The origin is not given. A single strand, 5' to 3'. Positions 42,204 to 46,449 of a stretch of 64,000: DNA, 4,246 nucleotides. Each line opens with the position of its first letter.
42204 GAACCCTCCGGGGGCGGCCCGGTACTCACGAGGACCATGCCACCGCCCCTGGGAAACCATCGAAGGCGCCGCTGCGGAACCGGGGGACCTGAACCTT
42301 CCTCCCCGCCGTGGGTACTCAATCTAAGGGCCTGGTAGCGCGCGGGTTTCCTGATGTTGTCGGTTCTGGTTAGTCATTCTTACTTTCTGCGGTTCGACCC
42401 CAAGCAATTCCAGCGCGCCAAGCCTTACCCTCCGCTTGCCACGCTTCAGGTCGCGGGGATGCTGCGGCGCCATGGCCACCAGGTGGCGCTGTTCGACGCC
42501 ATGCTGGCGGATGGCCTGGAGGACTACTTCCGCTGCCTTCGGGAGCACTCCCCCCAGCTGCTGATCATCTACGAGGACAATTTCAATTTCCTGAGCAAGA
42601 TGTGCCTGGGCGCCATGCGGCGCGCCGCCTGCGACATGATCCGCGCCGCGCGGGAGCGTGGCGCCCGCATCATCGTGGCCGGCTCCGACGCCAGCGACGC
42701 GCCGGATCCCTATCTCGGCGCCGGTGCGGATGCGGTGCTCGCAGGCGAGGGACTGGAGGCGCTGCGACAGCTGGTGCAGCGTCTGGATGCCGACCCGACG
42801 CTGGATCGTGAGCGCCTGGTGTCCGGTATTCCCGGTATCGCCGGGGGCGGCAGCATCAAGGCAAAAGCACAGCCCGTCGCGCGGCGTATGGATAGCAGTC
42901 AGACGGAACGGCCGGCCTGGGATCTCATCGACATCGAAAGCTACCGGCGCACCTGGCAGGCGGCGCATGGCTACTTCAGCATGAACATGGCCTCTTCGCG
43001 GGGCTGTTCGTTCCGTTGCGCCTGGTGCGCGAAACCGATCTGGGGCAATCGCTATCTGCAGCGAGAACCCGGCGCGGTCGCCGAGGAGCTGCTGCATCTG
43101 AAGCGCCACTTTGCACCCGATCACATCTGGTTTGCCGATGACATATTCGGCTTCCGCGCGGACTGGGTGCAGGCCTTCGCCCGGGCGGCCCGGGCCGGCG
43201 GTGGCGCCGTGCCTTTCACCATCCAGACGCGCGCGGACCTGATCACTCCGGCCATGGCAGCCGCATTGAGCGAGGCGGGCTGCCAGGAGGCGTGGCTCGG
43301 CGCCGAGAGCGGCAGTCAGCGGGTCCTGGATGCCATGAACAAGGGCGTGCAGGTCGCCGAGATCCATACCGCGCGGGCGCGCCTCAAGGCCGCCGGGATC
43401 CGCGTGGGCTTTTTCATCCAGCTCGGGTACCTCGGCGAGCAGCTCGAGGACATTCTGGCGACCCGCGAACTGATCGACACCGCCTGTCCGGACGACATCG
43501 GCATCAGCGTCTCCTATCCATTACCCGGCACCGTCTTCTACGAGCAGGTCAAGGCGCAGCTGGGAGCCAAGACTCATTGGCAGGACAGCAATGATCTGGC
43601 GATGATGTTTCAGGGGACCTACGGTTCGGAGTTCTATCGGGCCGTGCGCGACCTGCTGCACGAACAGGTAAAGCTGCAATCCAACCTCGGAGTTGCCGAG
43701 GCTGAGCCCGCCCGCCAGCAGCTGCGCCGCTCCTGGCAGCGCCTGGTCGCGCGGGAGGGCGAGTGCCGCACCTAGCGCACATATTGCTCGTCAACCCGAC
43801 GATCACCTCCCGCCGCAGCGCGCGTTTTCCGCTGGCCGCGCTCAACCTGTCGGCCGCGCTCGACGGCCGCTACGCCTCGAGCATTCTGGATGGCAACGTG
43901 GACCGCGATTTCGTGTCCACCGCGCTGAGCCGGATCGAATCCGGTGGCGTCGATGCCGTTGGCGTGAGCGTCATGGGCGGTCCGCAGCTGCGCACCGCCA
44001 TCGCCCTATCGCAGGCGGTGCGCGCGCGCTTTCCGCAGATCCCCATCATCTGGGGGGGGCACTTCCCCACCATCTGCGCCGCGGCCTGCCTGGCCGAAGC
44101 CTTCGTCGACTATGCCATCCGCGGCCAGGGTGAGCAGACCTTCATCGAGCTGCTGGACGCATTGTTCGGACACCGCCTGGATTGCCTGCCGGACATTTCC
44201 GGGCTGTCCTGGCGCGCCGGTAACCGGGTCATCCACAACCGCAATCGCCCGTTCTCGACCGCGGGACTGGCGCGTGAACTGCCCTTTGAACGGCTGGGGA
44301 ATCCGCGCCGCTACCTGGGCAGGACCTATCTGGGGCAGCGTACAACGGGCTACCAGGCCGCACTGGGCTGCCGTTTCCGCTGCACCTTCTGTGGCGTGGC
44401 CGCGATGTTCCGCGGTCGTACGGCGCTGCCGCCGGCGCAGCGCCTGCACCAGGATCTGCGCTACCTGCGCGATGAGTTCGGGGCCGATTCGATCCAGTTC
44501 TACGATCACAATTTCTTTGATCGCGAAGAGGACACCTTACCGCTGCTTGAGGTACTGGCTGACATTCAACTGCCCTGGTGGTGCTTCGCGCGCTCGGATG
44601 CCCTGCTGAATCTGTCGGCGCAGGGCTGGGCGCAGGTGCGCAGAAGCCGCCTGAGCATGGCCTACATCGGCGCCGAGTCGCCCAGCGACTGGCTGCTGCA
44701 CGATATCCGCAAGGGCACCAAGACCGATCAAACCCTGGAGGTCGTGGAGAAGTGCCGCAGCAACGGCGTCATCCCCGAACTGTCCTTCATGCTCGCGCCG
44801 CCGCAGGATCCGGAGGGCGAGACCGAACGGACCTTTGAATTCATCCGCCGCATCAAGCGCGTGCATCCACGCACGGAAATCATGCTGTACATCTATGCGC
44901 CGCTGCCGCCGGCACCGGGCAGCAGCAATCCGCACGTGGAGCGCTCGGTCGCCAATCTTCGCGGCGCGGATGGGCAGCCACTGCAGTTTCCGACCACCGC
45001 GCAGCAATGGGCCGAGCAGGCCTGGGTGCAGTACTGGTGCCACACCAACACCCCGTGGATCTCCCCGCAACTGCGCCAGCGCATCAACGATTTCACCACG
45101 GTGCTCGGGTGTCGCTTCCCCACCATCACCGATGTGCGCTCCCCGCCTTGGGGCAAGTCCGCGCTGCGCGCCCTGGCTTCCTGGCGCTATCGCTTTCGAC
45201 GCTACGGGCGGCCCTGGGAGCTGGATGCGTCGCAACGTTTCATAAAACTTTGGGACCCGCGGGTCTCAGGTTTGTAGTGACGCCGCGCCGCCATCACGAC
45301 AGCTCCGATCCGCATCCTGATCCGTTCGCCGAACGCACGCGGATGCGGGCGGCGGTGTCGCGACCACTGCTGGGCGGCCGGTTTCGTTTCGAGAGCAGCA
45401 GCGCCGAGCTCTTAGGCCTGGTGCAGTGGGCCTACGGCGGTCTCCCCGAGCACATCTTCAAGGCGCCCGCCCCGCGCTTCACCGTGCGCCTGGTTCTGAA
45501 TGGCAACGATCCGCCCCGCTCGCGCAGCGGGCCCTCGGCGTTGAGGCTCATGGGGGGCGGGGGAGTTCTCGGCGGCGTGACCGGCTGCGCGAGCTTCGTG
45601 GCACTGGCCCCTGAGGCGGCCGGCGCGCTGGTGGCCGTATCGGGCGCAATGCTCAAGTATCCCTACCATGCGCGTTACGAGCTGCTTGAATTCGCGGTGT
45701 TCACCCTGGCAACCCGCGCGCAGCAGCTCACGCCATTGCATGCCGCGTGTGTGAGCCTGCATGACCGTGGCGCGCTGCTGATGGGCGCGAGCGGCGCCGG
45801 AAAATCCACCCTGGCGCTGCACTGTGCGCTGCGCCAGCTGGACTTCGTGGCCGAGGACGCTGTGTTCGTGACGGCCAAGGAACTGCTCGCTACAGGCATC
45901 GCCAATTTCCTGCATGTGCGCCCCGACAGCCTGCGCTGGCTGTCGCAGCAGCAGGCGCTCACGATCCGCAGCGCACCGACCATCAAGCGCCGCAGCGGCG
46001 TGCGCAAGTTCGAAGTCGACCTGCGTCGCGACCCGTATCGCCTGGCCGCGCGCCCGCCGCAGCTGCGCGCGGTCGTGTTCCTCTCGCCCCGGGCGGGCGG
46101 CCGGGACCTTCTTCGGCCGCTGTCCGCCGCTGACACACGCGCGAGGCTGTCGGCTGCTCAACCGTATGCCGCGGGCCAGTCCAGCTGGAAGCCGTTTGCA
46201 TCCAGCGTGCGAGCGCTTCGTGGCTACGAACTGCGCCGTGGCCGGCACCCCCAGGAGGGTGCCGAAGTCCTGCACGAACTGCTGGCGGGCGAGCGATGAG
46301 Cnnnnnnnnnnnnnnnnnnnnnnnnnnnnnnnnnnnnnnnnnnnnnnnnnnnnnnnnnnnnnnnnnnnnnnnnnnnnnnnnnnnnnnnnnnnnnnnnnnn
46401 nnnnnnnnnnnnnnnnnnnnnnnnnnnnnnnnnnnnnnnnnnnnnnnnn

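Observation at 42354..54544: Orphan ~12-kb cluster: three class-B radical SAM enzymes, three methyltransferases, HprK-like protein, fused dehydrogenase, flavin-reductase-like protein and a 495-aa unknown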

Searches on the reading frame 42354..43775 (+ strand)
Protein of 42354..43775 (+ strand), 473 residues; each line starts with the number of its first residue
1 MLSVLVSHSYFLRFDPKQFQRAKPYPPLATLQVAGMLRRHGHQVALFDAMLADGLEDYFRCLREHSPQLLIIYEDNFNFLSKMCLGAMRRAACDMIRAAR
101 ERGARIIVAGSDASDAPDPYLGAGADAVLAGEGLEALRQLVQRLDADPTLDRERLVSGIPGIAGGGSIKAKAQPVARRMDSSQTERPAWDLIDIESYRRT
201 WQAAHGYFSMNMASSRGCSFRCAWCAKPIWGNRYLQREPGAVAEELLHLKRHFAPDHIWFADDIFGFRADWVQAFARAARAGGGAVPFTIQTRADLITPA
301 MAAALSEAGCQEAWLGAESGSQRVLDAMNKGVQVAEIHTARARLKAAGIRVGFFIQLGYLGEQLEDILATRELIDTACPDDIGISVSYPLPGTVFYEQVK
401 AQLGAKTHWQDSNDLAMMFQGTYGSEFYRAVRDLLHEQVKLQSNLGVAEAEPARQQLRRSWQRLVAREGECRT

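Call 4: search_protein_families(library=pfam, proteins=[window:42354-43775:+], max_evalue=0.01)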
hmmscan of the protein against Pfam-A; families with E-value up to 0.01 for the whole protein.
window:42354-43775:+ (473 aa): 2 families
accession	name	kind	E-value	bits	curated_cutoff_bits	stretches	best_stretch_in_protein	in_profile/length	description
PF04055.27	Radical_SAM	-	5.5e-16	59.6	29.5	1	214-374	3-166/166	Radical SAM superfamily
PF02310.24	B12-binding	-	2.5e-08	34.2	32.1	1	24-140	11-120/121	B12 binding domain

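Call 5: search_protein_families(library=ncbifam, proteins=[window:42354-43775:+], max_evalue=0.01)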
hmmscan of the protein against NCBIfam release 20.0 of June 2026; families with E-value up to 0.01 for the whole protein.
window:42354-43775:+ (473 aa): 22 families
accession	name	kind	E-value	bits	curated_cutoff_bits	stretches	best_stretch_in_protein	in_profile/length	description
TIGR04072.2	rSAM_ladder_B12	equivalog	4e-28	98.2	360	1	22-367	11-339/443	lipid biosynthesis B12-binding/radical SAM protein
TIGR02026.1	BchE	equivalog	2.9e-26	92.4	481.35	1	22-402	17-390/497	magnesium-protoporphyrin IX monomethyl ester anaerobic oxidative cyclase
TIGR04014.1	B12_SAM_MJ_0865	equivalog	4.2e-25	88.4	360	1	31-400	15-359/434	methyl-coenzyme M reductase glutamine C-methyltransferase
TIGR04295.1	B12_rSAM_oligo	hypoth_equivalog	1.5e-23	83.2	400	1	23-352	21-335/422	TIGR04295 family B12-binding domain-containing radical SAM protein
TIGR03471.1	HpnJ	equivalog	5.7e-22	78.2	577.6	1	193-402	184-390/472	hopanoid biosynthesis associated radical SAM protein HpnJ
TIGR04479.1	bcpD_PhpK_rSAM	subfamily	1.3e-19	69.9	600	1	209-388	241-420/504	PhpK family radical SAM P-methyltransferase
TIGR04013.1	B12_SAM_MJ_1487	hypoth_equivalog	4.5e-19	68.6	251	1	91-407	58-365/382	TIGR04013 family B12-binding domain/radical SAM domain-containing protein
TIGR04385.1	B12_rSAM_cofa1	equivalog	2.7e-18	66.4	450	1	27-375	20-362/438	B12 lower ligand biosynthesis radical SAM protein BzaD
TIGR04367.1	HpnR_B12_rSAM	equivalog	1.1e-17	63.7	650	1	27-405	22-379/490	hopanoid C-3 methylase HpnR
NF050148.1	rSAM_ApyD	equivalog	2.1e-15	56.1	750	1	25-404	23-398/645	RiPP biosynthesis radical SAM protein ApyD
NF033070.1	rSAM_AprD4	equivalog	3.2e-15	56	500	1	25-397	40-388/456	AprD4 family radical SAM diol-dehydratase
NF038361.1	rSAM_Sden_1168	equivalog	4.4e-13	48.6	575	1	126-399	200-473/560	Sden_1168 family B12-binding radical SAM P-methyltransferase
TIGR03975.1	rSAM_ocin_1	subfamily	6.6e-11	41.4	281.85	1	126-334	183-387/606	RiPP maturation radical SAM C-methyltransferase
NF040546.1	rSAM_CUAEP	equivalog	2e-08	33.4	500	1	94-351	69-315/468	CUAEP/CCAEP-tail radical SAM (seleno)protein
NF045585.1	rSAM_slr0320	equivalog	2.4e-06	26.3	775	1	205-350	231-380/511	photosystem II high light acclimation radical SAM protein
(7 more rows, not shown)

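Call 36: search_solved_structures(query=window:42354-43775:+, max_evalue=0.001)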
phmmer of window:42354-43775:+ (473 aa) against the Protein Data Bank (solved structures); distinct sequences matched with E-value up to 0.001: 2.
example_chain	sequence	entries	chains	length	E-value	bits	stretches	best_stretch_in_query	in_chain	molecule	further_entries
9ccb_A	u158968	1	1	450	4.6e-14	55.2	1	209-401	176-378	Radical SAM core domain-containing protein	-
6fd2_B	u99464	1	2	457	4.9e-14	55.1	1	180-399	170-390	Putative apramycin biosynthetic oxidoreductase 4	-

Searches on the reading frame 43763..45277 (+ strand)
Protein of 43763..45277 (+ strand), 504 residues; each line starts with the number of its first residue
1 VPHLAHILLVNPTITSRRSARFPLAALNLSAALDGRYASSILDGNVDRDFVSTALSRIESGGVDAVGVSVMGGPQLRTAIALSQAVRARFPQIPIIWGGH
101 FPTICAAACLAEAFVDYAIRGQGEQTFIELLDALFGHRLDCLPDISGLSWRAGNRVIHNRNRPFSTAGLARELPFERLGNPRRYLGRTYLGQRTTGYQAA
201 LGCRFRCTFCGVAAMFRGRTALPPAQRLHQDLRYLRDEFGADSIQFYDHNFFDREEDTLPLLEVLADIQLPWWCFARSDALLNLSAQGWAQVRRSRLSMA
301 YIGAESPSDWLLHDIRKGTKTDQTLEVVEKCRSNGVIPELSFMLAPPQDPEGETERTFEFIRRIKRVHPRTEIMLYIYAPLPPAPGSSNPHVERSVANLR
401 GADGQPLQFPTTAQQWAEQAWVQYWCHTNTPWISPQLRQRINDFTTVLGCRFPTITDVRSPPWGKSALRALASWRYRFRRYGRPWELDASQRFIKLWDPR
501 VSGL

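Call 4: search_protein_families(library=pfam, proteins=[window:43763-45277:+], max_evalue=0.01)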
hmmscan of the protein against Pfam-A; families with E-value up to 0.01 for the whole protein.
window:43763-45277:+ (504 aa): 2 families
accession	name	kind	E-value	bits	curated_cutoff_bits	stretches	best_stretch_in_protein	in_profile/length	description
PF02310.24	B12-binding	-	1.8e-15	57.2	32.1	1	22-130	13-120/121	B12 binding domain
PF04055.27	Radical_SAM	-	2.6e-11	44.4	29.5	1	202-361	6-166/166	Radical SAM superfamily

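Call 5: search_protein_families(library=ncbifam, proteins=[window:43763-45277:+], max_evalue=0.01)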
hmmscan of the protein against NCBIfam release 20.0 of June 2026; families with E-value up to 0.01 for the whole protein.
window:43763-45277:+ (504 aa): 16 families
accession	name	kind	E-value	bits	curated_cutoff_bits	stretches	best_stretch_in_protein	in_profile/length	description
NF050148.1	rSAM_ApyD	equivalog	1.4e-21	76.6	750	1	47-384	59-387/645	RiPP biosynthesis radical SAM protein ApyD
TIGR02026.1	BchE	equivalog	2.4e-18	66.3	481.35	1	76-382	76-379/497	magnesium-protoporphyrin IX monomethyl ester anaerobic oxidative cyclase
TIGR04072.2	rSAM_ladder_B12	equivalog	3.9e-18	65.3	360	1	196-365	182-350/443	lipid biosynthesis B12-binding/radical SAM protein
TIGR03975.1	rSAM_ocin_1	subfamily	2.4e-17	62.7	281.85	1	48-370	114-436/606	RiPP maturation radical SAM C-methyltransferase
TIGR04013.1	B12_SAM_MJ_1487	hypoth_equivalog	4.3e-17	62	251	2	301-386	270-353/382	TIGR04013 family B12-binding domain/radical SAM domain-containing protein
NF040542.1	rSAM_RCCLKC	equivalog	1.4e-16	60.7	450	1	59-347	45-333/423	arsinothricin biosynthesis radical SAM protein ArsL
TIGR03471.1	HpnJ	equivalog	1.8e-16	60.1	577.6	1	72-365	77-366/472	hopanoid biosynthesis associated radical SAM protein HpnJ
NF040546.1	rSAM_CUAEP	equivalog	1.6e-13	50.2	500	1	63-347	48-324/468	CUAEP/CCAEP-tail radical SAM (seleno)protein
NF038361.1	rSAM_Sden_1168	equivalog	1.7e-13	50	575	1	57-364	135-451/560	Sden_1168 family B12-binding radical SAM P-methyltransferase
TIGR04014.1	B12_SAM_MJ_0865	equivalog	1.2e-12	47.3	360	1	107-364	82-336/434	methyl-coenzyme M reductase glutamine C-methyltransferase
TIGR04385.1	B12_rSAM_cofa1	equivalog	2.5e-12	46.7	450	1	27-372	24-372/438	B12 lower ligand biosynthesis radical SAM protein BzaD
TIGR04479.1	bcpD_PhpK_rSAM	subfamily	6.2e-12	44.6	600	1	117-365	174-410/504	PhpK family radical SAM P-methyltransferase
TIGR04367.1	HpnR_B12_rSAM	equivalog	2.9e-11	42.6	650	1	57-364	55-348/490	hopanoid C-3 methylase HpnR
NF033712.0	B12_rSAM_KedN5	subfamily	3.2e-07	29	700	1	45-158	45-159/624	KedN5 family methylcobalamin-dependent radical SAM C-methyltransferase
NF033070.1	rSAM_AprD4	equivalog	4.8e-06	25.7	500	1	167-381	168-381/456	AprD4 family radical SAM diol-dehydratase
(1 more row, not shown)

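Call 6: find_encoding_contigs(protein=window:43763-45277:+, flank=10000, max_places=6)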
Protein window:43763-45277:+ (504 aa): 1 contig read that carries it; 1 place shown.
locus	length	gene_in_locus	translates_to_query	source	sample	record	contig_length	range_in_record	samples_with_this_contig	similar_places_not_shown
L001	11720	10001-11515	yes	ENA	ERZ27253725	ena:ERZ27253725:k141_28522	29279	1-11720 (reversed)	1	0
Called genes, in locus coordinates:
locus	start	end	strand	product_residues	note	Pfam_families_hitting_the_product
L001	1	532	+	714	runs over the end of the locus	PF07715:Plug, PF00593:TonB_dep_Rec_b-barrel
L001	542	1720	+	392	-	PF01979:Amidohydro_1 (faint)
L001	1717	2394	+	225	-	PF13489:Methyltransf_23, PF01209:Ubie_methyltran (weak), PF08241:Methyltransf_11, PF08242:Methyltransf_12, PF13649:Methyltransf_25, PF13847:Methyltransf_31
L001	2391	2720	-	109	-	-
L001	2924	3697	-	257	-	-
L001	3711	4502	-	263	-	-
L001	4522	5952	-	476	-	PF00756:Esterase, PF12146:Hydrolase_4 (weak), PF07719:TPR_2 (faint), PF13371:TPR_9 (weak)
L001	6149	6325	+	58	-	-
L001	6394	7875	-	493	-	PF02074:Peptidase_M32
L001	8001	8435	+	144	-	PF21352:Zn_ribbon_Thio2, PF00578:AhpC-TSA (weak), PF00085:Thioredoxin, PF13098:Thioredoxin_2, PF13905:Thioredoxin_8 (faint)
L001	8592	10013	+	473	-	PF02310:B12-binding, PF04055:Radical_SAM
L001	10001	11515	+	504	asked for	PF02310:B12-binding, PF04055:Radical_SAM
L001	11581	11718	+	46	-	?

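Call 35: search_solved_structures(query=window:43763-45277:+, max_evalue=0.001)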
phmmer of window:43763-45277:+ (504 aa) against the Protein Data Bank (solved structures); distinct sequences matched with E-value up to 0.001: 2.
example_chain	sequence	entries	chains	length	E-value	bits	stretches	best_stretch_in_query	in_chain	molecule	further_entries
6fd2_B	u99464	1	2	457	5.3e-08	35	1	173-382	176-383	Putative apramycin biosynthetic oxidoreductase 4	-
9ccb_A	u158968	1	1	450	0.00012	23.9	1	110-361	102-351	Radical SAM core domain-containing protein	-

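Call 87: find_homologous_proteins(query=window:43763-45277:+, max_evalue=0.001)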
Query window:43763-45277:+ (504 aa): 2567 proteins with E <= 0.001 among 8000 candidates; the best 120 are listed.
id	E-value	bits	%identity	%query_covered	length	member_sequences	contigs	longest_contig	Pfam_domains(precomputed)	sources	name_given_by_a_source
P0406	0.0e+0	1113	93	100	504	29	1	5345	PF04055.28,PF02310.25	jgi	jgi:anaerobic magnesium-protoporphyrin IX monomethyl ester cyclase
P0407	0.0e+0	1092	92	100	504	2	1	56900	PF04055.28,PF02310.25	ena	-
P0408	0.0e+0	1079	90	100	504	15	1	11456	PF04055.28,PF02310.25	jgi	jgi:radical SAM superfamily enzyme YgiQ (UPF0313 family)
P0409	0.0e+0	1073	90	100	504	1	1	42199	PF04055.28,PF02310.25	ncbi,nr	ncbi:MAG TPA: radical SAM protein [Steroidobacteraceae bacterium]|nr:radical SAM protein [Steroidoba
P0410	0.0e+0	1072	90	100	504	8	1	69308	PF04055.28,PF02310.25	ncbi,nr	ncbi:MAG TPA: radical SAM protein [Steroidobacteraceae bacterium]|nr:radical SAM protein [Steroidoba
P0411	0.0e+0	1068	89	100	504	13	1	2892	PF04055.28,PF02310.25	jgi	jgi:anaerobic magnesium-protoporphyrin IX monomethyl ester cyclase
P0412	0.0e+0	1060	89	100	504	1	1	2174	PF04055.28,PF02310.25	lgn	-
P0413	0.0e+0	1058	89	100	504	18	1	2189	PF04055.28,PF02310.25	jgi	jgi:anaerobic magnesium-protoporphyrin IX monomethyl ester cyclase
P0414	0.0e+0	1058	89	100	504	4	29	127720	PF04055.28,PF02310.25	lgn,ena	-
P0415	0.0e+0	1057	89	100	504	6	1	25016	PF04055.28,PF02310.25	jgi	jgi:anaerobic magnesium-protoporphyrin IX monomethyl ester cyclase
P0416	0.0e+0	1057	88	100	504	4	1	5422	PF04055.28,PF02310.25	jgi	jgi:radical SAM superfamily enzyme YgiQ (UPF0313 family)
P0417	0.0e+0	1057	89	100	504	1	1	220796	PF04055.28,PF02310.25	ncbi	-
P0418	0.0e+0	1050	87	100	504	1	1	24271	PF04055.28,PF02310.25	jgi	jgi:anaerobic magnesium-protoporphyrin IX monomethyl ester cyclase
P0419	0.0e+0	1046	88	100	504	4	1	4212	PF04055.28,PF02310.25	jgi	jgi:anaerobic magnesium-protoporphyrin IX monomethyl ester cyclase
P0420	0.0e+0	1040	87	100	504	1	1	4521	PF04055.28,PF02310.25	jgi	jgi:radical SAM superfamily enzyme YgiQ (UPF0313 family)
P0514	7.0e-267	904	75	99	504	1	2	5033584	PF04055.28,PF02310.25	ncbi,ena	-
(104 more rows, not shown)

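Call 88: find_encoding_contigs(protein=P0514, flank=10000, max_places=1)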
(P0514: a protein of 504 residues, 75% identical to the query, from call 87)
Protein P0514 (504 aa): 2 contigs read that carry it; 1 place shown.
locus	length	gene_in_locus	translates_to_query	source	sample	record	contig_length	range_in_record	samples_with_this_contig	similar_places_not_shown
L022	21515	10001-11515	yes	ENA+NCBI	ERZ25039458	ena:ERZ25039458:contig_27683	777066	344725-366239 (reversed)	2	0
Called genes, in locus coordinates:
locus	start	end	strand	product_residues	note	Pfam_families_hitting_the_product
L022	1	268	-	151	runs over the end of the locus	PF03918:CcmH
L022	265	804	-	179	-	PF00578:AhpC-TSA, PF08534:Redoxin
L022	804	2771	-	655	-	PF01578:Cytochrom_C_asm, PF16327:CcmF_C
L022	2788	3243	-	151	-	PF03100:CcmE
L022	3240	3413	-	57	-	PF04995:CcmD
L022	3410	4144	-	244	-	PF01578:Cytochrom_C_asm, PF27518:CcmC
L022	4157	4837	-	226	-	PF01061:ABC2_membrane, PF03379:CcmB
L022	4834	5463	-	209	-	PF13191:AAA_16 (weak), PF00005:ABC_tran, PF02463:SMC_N (faint), PF13304:AAA_21 (faint)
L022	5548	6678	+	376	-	PF13353:Fer4_12 (faint), PF04055:Radical_SAM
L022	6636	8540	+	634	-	PF05148:Methyltransf_8 (weak), PF13489:Methyltransf_23, PF01209:Ubie_methyltran (weak), PF13847:Methyltransf_31, PF08241:Methyltransf_11, PF08242:Methyltransf_12 (weak), PF13649:Methyltransf_25, PF01979:Amidohydro_1, +1 more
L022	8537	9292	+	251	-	PF02310:B12-binding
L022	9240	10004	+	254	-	PF04055:Radical_SAM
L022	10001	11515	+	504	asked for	PF02310:B12-binding, PF04055:Radical_SAM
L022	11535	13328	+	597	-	PF00664:ABC_membrane (weak), PF00005:ABC_tran, PF02463:SMC_N (faint), PF13304:AAA_21 (faint), PF13555:AAA_29 (weak)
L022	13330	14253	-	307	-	PF00535:Glycos_transf_2, PF10111:Glyco_tranf_2_2, PF13641:Glyco_tranf_2_3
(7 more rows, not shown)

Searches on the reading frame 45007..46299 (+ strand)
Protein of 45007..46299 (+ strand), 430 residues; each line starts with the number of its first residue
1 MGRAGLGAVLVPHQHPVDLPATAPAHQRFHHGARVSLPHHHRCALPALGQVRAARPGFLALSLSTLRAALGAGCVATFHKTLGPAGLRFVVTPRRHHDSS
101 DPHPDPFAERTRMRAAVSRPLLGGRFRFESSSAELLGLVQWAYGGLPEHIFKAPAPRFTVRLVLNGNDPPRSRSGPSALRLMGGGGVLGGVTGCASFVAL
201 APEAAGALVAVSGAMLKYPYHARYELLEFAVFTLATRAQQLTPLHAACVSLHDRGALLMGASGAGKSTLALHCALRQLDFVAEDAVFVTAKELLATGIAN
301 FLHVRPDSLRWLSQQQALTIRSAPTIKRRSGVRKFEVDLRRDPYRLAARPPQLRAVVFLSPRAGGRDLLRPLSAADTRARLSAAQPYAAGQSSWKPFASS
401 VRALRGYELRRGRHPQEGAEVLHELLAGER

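Call 4: search_protein_families(library=pfam, proteins=[window:45007-46299:+], max_evalue=0.01)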
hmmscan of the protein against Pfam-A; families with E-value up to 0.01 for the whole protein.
window:45007-46299:+ (430 aa): 5 families
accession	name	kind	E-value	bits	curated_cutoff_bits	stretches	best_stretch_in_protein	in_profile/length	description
PF07475.17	Hpr_kinase_C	-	3.5e-07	30.3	33.3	1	242-291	7-56/171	HPr Serine kinase C-terminal domain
PF13555.12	AAA_29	-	0.0023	18.1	27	1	248-269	16-38/61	P-loop containing region of AAA domain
PF13191.12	AAA_16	-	0.0052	17.7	32.6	0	235-278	3-48/167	AAA ATPase domain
PF03193.22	RsgA_GTPase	-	0.0058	16.9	30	1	222-270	77-123/174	RsgA GTPase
PF06745.19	ATPase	-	0.0075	16.1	26.6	0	254-301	20-67/231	KaiC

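Call 5: search_protein_families(library=ncbifam, proteins=[window:45007-46299:+], max_evalue=0.01)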
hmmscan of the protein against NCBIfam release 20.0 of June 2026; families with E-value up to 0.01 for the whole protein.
window:45007-46299:+ (430 aa): 7 families
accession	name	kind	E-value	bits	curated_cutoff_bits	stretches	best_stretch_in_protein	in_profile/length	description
TIGR04355.1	HprK_rel_B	hypoth_equivalog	8.1e-10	38.3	200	1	244-306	147-211/351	HprK-related kinase B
TIGR04352.1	HprK_rel_A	equivalog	4.8e-09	35.7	200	1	217-413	71-269/280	HprK-related kinase A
TIGR00679.1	hpr-ser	equivalog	9.1e-07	28.4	240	1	235-291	125-181/300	HPr(Ser) kinase/phosphatase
NF006799.0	PRK09302.1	equivalog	0.00098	17.8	408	1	253-323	31-100/515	circadian clock protein KaiC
NF006821.0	PRK09344.1-3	subfamily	0.0014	17.4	369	1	239-290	199-263/525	phosphoenolpyruvate carboxykinase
NF003883.0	PRK05428.2-1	equivalog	0.0063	15.9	252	0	244-288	18-62/189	HPr kinase/phosphorylase-related protein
TIGR02857.1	CydD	equivalog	0.0091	15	435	0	255-319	350-408/529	thiol reductant ABC exporter subunit CydD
